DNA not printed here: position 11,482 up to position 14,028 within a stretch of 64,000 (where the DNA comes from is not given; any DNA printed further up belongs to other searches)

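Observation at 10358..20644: TolC / LapB-like ABC / HlyD type I secretion operon continues into a degenerate HD-GYP membrane sensor and a glycosyltransferase: candidate LapD-less, cyclic-nucleotide-gated secretion module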

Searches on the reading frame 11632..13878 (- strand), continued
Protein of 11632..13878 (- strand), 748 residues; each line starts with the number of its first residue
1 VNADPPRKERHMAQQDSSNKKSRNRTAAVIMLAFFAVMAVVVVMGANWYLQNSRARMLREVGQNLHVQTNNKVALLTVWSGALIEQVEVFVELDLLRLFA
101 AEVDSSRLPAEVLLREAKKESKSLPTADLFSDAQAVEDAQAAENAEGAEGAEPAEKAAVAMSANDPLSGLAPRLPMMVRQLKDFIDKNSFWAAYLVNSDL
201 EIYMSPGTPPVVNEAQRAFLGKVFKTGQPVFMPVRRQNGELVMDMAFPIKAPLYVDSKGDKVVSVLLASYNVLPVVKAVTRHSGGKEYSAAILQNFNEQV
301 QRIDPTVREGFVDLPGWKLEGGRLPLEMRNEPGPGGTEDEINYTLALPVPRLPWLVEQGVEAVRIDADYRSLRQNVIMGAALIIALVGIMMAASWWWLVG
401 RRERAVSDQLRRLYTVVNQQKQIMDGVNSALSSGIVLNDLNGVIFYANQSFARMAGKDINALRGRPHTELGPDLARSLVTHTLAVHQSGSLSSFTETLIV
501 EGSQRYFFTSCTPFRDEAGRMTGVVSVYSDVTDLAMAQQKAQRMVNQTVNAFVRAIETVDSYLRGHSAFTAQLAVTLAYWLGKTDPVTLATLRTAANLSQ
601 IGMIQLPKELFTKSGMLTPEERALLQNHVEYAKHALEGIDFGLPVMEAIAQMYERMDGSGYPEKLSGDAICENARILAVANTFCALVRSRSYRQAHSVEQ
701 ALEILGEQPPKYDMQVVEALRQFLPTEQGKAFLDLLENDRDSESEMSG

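Call 47: list_cluster_members(proteins=[P0001, P0007, P0022, P0029, P0071, P0081, P0083, P0084, P0086, P0096])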
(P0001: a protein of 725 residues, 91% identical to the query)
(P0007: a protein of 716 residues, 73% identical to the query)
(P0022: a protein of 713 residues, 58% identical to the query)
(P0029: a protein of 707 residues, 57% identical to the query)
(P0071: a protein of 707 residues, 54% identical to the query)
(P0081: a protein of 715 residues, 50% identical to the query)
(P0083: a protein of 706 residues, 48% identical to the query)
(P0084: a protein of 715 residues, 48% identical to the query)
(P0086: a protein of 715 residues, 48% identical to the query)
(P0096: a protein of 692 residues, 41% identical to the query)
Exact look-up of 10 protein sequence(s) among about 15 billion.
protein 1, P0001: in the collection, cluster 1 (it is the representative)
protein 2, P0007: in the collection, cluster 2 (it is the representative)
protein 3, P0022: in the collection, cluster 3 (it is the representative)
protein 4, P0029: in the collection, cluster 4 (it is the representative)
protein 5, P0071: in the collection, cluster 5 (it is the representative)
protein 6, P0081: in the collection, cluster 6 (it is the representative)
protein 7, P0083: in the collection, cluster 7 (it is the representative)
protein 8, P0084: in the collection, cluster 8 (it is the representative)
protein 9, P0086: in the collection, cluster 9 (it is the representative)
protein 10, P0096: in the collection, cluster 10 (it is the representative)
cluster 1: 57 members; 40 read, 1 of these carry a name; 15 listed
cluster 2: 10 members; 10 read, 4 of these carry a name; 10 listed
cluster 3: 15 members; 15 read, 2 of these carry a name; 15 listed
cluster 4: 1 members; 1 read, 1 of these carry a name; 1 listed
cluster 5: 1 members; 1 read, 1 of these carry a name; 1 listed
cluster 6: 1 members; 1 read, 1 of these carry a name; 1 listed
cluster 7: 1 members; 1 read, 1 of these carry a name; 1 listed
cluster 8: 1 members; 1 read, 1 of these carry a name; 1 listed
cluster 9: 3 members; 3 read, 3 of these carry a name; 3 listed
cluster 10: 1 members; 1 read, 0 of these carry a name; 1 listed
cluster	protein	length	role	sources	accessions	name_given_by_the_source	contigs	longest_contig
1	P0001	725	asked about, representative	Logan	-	-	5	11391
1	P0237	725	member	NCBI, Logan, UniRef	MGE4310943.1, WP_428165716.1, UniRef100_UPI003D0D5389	HD domain-containing phosphohydrolase [Desulfovibrio sp.] | HD domain-containing phosphohydrolase n=1 Tax=Desulfovibrio sp. TaxID=885 ...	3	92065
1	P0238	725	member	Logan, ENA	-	-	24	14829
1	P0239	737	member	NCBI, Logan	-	-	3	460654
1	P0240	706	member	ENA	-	-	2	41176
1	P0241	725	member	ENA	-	-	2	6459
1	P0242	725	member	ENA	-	-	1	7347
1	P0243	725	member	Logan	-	-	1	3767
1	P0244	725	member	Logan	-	-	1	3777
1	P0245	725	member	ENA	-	-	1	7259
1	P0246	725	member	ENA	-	-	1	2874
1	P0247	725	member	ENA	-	-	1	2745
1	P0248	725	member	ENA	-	-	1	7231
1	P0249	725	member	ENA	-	-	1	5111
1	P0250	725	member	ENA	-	-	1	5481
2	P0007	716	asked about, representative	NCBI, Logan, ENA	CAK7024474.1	MAG: hypothetical protein DESF_01014 [Desulfovibrio sp.]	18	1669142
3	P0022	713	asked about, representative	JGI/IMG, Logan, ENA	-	-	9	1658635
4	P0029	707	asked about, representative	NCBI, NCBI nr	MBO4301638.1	MAG: PAS domain-containing protein [Desulfovibrio sp.] | PAS domain-containing protein [Desulfovibrio sp.]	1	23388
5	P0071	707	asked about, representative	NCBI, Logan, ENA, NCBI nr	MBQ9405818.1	MAG: PAS domain-containing protein [Desulfovibrio sp.] | PAS domain-containing protein [Desulfovibrio sp.]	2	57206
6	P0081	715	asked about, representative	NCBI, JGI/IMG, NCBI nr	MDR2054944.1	MAG: PAS domain-containing protein [Desulfovibrio sp.] | PAS domain S-box-containing protein | PAS domain-containing protein [Desulfovibrio sp.]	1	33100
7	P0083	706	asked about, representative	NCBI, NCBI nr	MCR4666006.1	MAG: PAS domain S-box protein [Desulfovibrio sp.] | PAS domain S-box protein [Desulfovibrio sp.]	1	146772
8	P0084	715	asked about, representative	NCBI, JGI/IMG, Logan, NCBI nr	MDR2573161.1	MAG: PAS domain-containing protein [Desulfovibrio sp.] | PAS domain S-box-containing protein | PAS domain-containing protein [Desulfovibrio sp.]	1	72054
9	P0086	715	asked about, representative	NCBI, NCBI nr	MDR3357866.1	MAG: PAS domain-containing protein [Desulfovibrio sp.] | PAS domain-containing protein [Desulfovibrio sp.]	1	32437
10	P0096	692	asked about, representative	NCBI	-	-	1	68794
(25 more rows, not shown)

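Call 48: list_cluster_members(proteins=[P0021, P0023, P0039, P0064, P0066, P0013, P0009, P0015, P0101, P0105])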
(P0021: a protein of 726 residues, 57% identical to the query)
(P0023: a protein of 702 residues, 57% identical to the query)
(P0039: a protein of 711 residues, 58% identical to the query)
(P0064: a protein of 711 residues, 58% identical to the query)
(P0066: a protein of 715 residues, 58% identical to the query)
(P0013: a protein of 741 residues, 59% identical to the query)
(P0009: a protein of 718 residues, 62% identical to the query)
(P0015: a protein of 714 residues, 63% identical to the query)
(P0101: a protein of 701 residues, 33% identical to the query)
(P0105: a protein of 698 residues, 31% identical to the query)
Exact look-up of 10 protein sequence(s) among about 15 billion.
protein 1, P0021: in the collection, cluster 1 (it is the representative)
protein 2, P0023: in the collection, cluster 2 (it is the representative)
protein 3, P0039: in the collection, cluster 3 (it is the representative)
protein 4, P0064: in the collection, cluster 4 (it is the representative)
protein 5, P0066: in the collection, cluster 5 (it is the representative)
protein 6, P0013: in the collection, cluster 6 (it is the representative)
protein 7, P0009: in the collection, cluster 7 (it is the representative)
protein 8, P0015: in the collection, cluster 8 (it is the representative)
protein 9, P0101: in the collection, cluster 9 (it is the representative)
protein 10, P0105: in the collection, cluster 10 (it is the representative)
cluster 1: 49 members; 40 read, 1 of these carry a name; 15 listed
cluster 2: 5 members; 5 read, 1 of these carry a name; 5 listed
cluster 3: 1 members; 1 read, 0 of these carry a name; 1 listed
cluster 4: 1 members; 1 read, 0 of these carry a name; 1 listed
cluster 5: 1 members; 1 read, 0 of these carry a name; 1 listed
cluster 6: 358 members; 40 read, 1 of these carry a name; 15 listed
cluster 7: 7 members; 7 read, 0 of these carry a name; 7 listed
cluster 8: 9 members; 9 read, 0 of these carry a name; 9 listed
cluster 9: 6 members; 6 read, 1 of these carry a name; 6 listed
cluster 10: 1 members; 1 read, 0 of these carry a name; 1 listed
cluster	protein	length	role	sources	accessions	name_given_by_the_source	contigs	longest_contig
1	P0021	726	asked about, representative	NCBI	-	-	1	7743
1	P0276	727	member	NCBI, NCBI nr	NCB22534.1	MAG: PAS domain-containing protein [Deltaproteobacteria bacterium] | PAS domain-containing protein [Deltaproteobacteria bacterium]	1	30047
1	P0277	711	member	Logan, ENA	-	-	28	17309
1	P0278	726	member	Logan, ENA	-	-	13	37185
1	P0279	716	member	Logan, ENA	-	-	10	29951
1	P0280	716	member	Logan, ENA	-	-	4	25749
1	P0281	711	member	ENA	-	-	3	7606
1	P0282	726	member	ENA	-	-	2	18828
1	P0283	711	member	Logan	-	-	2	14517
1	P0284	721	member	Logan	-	-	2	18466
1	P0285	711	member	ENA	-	-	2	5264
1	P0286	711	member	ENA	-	-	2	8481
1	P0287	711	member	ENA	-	-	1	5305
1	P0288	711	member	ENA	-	-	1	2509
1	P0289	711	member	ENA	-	-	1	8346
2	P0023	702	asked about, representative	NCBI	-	-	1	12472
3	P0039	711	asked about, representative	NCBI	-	-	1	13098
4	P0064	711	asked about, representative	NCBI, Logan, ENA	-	-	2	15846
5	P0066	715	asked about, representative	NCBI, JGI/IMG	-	-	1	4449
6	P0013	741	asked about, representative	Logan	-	-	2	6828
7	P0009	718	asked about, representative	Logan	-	-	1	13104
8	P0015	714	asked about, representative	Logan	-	-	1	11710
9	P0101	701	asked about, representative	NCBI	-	-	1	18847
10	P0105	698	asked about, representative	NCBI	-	-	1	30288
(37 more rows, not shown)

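Call 61: find_encoding_contigs(protein=P0094, flank=10000, max_places=2)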
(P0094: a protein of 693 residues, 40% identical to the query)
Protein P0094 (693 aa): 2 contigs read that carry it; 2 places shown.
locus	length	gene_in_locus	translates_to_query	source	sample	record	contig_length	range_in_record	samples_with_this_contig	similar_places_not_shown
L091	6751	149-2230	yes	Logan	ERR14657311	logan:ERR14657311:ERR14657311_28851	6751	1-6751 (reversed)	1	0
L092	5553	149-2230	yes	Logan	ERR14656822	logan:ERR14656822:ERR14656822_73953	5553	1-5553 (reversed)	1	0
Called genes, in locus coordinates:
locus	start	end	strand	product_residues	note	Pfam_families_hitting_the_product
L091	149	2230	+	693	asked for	PF00989:PAS, PF08448:PAS_4, PF13426:PAS_9, PF13487:HD_5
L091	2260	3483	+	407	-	PF12000:Glyco_trans_4_3, PF00534:Glycos_transf_1, PF13692:Glyco_trans_1_4, PF13524:Glyco_trans_1_2 (weak)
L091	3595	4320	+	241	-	PF06035:Peptidase_C93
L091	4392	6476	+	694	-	PF00989:PAS (weak), PF08448:PAS_4, PF13426:PAS_9 (weak), PF13487:HD_5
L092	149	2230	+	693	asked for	PF00989:PAS, PF08448:PAS_4, PF13426:PAS_9, PF13487:HD_5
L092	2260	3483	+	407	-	PF12000:Glyco_trans_4_3, PF00534:Glycos_transf_1, PF13692:Glyco_trans_1_4, PF13524:Glyco_trans_1_2 (weak)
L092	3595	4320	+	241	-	PF06035:Peptidase_C93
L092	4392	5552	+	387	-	?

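Call 62: find_encoding_contigs(protein=P0098, flank=10000, max_places=2)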
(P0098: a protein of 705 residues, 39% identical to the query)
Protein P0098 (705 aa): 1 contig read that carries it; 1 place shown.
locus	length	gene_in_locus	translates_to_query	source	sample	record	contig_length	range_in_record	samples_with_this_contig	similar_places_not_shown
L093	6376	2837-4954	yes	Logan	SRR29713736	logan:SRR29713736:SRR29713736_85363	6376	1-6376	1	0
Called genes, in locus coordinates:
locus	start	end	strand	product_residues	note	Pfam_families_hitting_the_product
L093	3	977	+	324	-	?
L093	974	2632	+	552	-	PF25984:BSH_YknX (faint), PF25994:HH_AprE, PF26002:Beta-barrel_AprE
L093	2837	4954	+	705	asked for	PF00989:PAS (weak), PF08448:PAS_4, PF13426:PAS_9, PF13487:HD_5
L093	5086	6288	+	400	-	PF12000:Glyco_trans_4_3, PF00534:Glycos_transf_1, PF13692:Glyco_trans_1_4, PF13524:Glyco_trans_1_2 (weak)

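Call 70: find_encoding_contigs(protein=window:11632-13845:-, flank=10000, max_places=3)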
Protein window:11632-13845:- (737 aa): 4 contigs read that carry it; 3 places shown.
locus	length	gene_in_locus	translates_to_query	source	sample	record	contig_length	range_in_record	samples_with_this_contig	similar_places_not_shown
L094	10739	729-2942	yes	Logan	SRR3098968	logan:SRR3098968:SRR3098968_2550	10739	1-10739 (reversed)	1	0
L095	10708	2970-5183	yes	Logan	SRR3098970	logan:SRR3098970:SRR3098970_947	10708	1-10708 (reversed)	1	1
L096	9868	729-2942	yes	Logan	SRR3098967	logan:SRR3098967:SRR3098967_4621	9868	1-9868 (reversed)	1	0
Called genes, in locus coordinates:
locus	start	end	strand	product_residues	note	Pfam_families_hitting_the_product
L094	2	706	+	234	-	?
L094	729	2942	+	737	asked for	PF00989:PAS, PF08448:PAS_4, PF13426:PAS_9, PF13487:HD_5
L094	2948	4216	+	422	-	PF12000:Glyco_trans_4_3, PF00534:Glycos_transf_1, PF13692:Glyco_trans_1_4, PF13524:Glyco_trans_1_2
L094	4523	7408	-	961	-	PF00497:SBP_bac_3, PF00990:GGDEF, PF00563:EAL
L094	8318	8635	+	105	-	PF13443:HTH_26 (weak), PF01381:HTH_3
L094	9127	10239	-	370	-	PF00266:Aminotran_5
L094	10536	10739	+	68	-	?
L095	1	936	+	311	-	?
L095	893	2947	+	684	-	PF25994:HH_AprE, PF26002:Beta-barrel_AprE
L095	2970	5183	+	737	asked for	PF00989:PAS, PF08448:PAS_4, PF13426:PAS_9, PF13487:HD_5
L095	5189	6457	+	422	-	PF12000:Glyco_trans_4_3, PF00534:Glycos_transf_1, PF13692:Glyco_trans_1_4, PF13524:Glyco_trans_1_2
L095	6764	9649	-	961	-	PF00497:SBP_bac_3, PF00990:GGDEF, PF00563:EAL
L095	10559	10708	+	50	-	?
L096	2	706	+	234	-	?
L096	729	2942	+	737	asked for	PF00989:PAS, PF08448:PAS_4, PF13426:PAS_9, PF13487:HD_5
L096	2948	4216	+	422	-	PF12000:Glyco_trans_4_3, PF00534:Glycos_transf_1, PF13692:Glyco_trans_1_4, PF13524:Glyco_trans_1_2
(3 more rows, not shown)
